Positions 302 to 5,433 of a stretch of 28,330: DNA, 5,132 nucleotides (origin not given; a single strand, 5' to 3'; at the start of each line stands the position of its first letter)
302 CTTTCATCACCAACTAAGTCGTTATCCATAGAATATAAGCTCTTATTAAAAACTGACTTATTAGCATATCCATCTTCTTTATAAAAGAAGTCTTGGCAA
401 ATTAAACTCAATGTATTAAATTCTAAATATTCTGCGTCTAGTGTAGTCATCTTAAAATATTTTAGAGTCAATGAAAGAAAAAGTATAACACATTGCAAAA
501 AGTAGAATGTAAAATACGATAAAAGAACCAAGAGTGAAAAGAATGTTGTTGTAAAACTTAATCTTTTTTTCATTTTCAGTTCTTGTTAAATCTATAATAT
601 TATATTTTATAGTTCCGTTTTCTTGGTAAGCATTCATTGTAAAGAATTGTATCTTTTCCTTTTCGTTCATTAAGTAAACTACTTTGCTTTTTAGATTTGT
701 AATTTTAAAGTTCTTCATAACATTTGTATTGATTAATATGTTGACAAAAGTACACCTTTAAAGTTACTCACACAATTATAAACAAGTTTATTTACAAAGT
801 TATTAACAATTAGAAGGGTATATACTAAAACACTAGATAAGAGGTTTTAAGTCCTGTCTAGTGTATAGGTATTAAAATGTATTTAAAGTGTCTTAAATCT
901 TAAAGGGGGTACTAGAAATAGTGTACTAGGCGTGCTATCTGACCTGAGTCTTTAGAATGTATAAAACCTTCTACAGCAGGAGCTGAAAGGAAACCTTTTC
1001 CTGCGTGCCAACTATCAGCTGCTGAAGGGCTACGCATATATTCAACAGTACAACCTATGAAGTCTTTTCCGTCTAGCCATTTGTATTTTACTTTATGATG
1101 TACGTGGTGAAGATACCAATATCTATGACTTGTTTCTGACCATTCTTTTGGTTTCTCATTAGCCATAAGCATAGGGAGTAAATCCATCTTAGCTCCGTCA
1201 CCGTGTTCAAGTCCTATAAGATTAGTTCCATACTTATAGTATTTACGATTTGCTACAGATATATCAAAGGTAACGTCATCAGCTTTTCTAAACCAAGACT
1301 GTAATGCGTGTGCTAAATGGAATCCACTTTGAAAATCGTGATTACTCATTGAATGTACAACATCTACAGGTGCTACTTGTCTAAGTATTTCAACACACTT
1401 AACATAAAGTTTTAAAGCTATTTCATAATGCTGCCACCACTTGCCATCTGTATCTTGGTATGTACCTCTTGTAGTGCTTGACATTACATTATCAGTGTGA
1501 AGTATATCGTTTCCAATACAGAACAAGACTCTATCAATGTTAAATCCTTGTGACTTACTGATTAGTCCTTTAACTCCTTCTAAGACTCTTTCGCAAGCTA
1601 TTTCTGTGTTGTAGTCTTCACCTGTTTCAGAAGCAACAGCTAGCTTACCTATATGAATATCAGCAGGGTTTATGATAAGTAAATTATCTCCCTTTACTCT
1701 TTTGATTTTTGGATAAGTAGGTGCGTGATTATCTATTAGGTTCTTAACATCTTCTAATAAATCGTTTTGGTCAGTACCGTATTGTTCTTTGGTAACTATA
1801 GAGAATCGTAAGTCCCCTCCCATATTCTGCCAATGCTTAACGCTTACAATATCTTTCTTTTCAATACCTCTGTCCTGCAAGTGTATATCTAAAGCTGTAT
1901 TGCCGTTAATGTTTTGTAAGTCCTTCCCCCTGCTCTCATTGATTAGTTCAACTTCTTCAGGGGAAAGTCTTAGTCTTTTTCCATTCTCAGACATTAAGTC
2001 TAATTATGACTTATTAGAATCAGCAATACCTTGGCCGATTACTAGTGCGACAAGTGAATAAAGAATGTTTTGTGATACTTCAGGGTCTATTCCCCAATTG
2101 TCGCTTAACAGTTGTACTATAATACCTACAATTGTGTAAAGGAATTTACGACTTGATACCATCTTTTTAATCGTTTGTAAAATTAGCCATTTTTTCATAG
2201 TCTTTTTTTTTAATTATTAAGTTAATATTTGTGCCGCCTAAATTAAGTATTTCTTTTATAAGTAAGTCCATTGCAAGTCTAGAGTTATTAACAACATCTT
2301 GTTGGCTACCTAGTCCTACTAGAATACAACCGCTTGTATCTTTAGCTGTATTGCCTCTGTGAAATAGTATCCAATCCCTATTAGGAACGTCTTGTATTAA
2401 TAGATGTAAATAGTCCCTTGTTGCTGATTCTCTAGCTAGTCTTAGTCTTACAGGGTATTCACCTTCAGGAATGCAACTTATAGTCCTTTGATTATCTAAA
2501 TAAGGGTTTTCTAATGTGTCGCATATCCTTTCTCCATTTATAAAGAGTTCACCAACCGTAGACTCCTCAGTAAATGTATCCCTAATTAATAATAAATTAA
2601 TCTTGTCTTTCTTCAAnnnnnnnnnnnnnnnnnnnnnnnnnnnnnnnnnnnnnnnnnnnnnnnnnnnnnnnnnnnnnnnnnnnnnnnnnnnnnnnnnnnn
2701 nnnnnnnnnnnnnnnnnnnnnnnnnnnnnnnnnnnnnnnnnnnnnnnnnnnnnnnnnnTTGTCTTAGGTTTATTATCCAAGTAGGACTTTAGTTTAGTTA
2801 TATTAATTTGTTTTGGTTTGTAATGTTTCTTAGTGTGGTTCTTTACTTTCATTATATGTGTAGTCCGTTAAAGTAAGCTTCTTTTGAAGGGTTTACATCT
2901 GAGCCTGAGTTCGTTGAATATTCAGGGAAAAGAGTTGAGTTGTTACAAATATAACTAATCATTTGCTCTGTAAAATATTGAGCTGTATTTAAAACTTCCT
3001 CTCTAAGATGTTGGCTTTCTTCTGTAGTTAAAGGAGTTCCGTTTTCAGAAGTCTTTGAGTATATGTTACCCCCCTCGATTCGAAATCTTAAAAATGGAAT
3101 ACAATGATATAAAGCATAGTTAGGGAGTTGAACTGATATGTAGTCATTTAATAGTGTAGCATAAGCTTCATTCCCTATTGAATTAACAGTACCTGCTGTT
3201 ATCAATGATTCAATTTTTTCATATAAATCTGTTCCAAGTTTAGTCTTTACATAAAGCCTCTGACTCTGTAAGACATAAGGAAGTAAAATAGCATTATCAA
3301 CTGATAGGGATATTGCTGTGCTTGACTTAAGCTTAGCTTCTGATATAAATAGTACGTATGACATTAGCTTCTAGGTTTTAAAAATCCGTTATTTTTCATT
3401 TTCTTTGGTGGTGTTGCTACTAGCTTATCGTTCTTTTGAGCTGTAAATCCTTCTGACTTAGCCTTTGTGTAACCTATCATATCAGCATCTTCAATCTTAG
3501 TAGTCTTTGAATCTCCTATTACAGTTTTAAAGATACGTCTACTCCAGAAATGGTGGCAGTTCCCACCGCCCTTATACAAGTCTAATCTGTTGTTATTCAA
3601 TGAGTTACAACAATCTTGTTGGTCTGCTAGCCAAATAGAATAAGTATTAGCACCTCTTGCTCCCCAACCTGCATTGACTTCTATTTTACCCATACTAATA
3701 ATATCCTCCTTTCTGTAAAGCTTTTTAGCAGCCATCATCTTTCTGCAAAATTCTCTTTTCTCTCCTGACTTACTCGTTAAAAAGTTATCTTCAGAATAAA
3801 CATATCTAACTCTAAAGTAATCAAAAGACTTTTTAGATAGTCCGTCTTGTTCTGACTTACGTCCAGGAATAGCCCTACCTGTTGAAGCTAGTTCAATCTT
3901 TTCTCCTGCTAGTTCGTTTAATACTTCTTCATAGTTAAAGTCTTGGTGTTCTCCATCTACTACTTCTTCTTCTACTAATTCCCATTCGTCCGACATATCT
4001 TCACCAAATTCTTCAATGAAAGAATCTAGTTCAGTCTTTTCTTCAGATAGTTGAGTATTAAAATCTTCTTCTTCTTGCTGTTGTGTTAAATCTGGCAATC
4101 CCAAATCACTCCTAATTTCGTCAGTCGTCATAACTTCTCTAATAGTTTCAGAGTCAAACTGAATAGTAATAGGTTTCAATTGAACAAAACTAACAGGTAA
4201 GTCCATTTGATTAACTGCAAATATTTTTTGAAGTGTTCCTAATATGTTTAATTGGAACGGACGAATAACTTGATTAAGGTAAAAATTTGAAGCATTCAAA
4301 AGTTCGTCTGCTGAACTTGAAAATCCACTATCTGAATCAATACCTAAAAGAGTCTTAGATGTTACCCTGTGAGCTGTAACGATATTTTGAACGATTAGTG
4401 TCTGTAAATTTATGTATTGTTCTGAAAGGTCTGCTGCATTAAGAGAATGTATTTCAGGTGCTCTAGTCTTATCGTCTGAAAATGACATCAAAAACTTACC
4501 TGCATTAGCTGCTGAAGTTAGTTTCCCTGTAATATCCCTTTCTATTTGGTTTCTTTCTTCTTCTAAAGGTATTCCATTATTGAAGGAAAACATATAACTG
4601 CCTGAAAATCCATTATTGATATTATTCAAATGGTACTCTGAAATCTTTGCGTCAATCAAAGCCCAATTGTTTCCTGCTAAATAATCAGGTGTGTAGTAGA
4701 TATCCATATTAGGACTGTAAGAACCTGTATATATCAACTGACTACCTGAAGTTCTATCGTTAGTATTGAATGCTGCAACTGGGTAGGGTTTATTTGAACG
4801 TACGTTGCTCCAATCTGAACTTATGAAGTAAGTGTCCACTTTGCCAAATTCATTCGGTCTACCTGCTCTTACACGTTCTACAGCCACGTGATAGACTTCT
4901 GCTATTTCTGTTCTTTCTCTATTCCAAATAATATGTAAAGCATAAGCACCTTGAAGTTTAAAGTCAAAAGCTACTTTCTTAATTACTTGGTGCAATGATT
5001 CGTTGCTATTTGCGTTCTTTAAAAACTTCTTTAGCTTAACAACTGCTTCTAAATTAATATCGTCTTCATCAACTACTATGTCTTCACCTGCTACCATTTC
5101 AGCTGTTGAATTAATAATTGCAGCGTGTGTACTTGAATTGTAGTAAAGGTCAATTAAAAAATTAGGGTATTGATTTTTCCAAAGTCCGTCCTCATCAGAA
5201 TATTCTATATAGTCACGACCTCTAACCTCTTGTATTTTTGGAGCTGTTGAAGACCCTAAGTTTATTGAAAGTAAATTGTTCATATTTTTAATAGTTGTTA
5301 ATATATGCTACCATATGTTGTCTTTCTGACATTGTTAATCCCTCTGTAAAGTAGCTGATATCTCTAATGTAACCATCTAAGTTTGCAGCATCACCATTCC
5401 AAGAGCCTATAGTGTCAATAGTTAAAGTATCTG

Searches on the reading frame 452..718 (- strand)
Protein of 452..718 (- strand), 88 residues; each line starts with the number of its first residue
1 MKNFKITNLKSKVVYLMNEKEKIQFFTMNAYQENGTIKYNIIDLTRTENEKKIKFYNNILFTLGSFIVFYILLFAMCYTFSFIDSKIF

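Call 74: search_protein_families(library=phrogs, proteins=[window:452-718:-], max_evalue=0.01)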
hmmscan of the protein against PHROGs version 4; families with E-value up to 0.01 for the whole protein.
window:452-718:- (88 aa): 0 families

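Call 75: search_protein_families(library=pfam, proteins=[window:452-718:-], max_evalue=0.01)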
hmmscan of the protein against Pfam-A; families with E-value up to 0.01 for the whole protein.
window:452-718:- (88 aa): 1 family
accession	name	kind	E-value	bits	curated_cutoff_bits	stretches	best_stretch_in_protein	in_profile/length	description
PF06024.17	Orf78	-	0.0094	16.7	29.4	1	34-79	38-84/101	Orf78 (ac78)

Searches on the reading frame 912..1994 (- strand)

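Call 8: search_protein_families(library=phrogs, proteins=[window:912-1994:-], max_evalue=0.001)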
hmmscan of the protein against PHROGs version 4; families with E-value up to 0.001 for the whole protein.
window:912-1994:- (360 aa): 5 families
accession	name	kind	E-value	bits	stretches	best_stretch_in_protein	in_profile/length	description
phrog_704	-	DNA, RNA and nucleotide metabolism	2.6e-68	231.9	1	51-359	78-385/390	DNA repair exonuclease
phrog_284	-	DNA, RNA and nucleotide metabolism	1.7e-21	77.6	1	61-351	80-385/398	exonuclease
phrog_20762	-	unknown function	2.1e-11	45.2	1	243-358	3-113/117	-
phrog_20703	-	unknown function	1.3e-05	26.1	1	99-174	157-231/258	-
phrog_21891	-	unknown function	9.1e-05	24.1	1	224-335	4-108/130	-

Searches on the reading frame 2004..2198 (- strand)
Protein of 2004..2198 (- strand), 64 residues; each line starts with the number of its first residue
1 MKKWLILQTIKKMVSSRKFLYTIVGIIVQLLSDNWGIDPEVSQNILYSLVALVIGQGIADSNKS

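Call 74: search_protein_families(library=phrogs, proteins=[window:2004-2198:-], max_evalue=0.01)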
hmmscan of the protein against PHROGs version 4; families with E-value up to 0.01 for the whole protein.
window:2004-2198:- (64 aa): 1 family
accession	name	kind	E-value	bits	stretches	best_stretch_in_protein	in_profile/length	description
phrog_5607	-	unknown function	0.0076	17.3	1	13-59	1-35/49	-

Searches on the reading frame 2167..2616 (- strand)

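Call 74: search_protein_families(library=phrogs, proteins=[window:2167-2616:-], max_evalue=0.01)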
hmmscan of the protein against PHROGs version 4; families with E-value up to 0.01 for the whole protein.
window:2167-2616:- (149 aa): 1 family
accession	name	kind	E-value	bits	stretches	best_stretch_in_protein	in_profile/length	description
phrog_1501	-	unknown function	5.8e-26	92.2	1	10-139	12-158/159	-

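Call 75: search_protein_families(library=pfam, proteins=[window:2167-2616:-], max_evalue=0.01)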
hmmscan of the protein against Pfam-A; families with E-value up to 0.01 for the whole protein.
window:2167-2616:- (149 aa): 1 family
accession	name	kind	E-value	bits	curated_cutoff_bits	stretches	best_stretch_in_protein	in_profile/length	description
PF18925.5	DUF5675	-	5.7e-32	110.4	26.7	1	10-123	2-112/114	Family of unknown function (DUF5675)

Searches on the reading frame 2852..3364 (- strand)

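Call 8: search_protein_families(library=phrogs, proteins=[window:2852-3364:-], max_evalue=0.001)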
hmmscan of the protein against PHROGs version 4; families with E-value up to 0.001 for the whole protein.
window:2852-3364:- (170 aa): 2 families
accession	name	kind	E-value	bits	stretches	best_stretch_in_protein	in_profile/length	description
phrog_35048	-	unknown function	2.3e-10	41.6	1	4-157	5-155/184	-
phrog_24616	-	unknown function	0.00081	20.3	0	9-73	7-72/185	-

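Call 67: search_protein_families(library=pfam, proteins=[window:2852-3364:-], max_evalue=0.01)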
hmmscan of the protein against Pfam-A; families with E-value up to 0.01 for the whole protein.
window:2852-3364:- (170 aa): 1 family
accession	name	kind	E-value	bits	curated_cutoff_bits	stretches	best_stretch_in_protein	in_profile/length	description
PF20459.4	DUF6712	-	5.1e-16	59.2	25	1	43-156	5-118/121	Family of unknown function (DUF6712)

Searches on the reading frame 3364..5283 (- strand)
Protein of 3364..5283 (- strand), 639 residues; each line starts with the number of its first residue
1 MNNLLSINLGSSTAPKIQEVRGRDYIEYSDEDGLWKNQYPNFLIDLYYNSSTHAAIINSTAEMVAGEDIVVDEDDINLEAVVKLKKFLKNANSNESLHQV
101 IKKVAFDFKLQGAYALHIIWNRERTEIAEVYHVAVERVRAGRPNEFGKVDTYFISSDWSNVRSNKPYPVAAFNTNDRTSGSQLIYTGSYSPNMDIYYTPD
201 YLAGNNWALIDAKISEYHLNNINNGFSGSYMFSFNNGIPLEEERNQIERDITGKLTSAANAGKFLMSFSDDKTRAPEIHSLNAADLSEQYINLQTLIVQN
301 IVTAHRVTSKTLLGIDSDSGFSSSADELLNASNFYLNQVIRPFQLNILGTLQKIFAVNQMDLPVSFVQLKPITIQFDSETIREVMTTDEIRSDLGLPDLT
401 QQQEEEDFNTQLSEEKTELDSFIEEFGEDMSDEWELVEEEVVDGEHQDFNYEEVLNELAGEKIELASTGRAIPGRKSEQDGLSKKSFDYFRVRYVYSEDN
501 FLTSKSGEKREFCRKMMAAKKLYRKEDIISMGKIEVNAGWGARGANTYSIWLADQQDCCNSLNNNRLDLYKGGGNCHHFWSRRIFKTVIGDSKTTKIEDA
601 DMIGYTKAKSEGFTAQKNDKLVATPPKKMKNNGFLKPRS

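Call 6: search_protein_families(library=pfam, proteins=[window:3364-5283:-], max_evalue=0.01)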
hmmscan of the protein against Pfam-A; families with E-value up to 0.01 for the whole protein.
window:3364-5283:- (639 aa): 0 families

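Call 8: search_protein_families(library=phrogs, proteins=[window:3364-5283:-], max_evalue=0.001)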
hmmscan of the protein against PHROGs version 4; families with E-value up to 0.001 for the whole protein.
window:3364-5283:- (639 aa): 4 families
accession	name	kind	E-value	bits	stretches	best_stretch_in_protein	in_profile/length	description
phrog_33693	-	head and packaging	7.1e-66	223.8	1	7-635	4-558/560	portal protein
phrog_11226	-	head and packaging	1.8e-23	84.2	1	36-375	30-380/388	portal protein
phrog_12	-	head and packaging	3.9e-09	37.1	1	35-522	76-521/646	portal protein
phrog_68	-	head and packaging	0.00031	20.5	1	179-347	156-320/344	portal protein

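Call 17: find_related_loci(query=window:3364-5283:-, collection=viral_contigs, flank=10000)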
Query window:3364-5283:- (639 aa) in viral_contigs; peptide patterns used: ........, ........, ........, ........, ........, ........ (x = any residue, [..] = any of these).
92 stretches matched a pattern; 85 encode a relative of the query (tblastn E <= 1e-3); the best 80 are kept; 80 distinct loci.
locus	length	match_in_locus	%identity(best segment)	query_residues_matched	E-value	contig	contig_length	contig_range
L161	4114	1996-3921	87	1-638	0e+0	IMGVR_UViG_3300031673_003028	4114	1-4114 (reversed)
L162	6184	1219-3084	91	1-638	0e+0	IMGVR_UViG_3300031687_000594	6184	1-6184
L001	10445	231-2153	88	2-639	0e+0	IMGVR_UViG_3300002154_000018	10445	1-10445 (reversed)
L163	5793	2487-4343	85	4-638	0e+0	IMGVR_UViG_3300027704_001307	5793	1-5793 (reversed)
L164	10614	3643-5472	87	10-635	0e+0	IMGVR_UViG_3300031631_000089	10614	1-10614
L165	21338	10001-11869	84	1-638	0e+0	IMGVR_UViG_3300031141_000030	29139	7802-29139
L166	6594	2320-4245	76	1-638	0e+0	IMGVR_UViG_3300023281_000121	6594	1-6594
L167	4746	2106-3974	72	1-638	0e+0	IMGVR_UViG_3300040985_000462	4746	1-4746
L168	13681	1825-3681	74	1-638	0e+0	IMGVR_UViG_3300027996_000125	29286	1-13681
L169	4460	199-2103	73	2-638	0e+0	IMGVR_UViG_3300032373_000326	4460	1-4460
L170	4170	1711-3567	74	1-638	0e+0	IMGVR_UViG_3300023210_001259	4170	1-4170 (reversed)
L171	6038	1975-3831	73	1-636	0e+0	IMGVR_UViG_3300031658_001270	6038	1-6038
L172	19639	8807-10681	70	1-638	0e+0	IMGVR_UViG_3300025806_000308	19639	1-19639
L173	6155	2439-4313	70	1-638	0e+0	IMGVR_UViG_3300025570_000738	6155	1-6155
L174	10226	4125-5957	72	1-634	0e+0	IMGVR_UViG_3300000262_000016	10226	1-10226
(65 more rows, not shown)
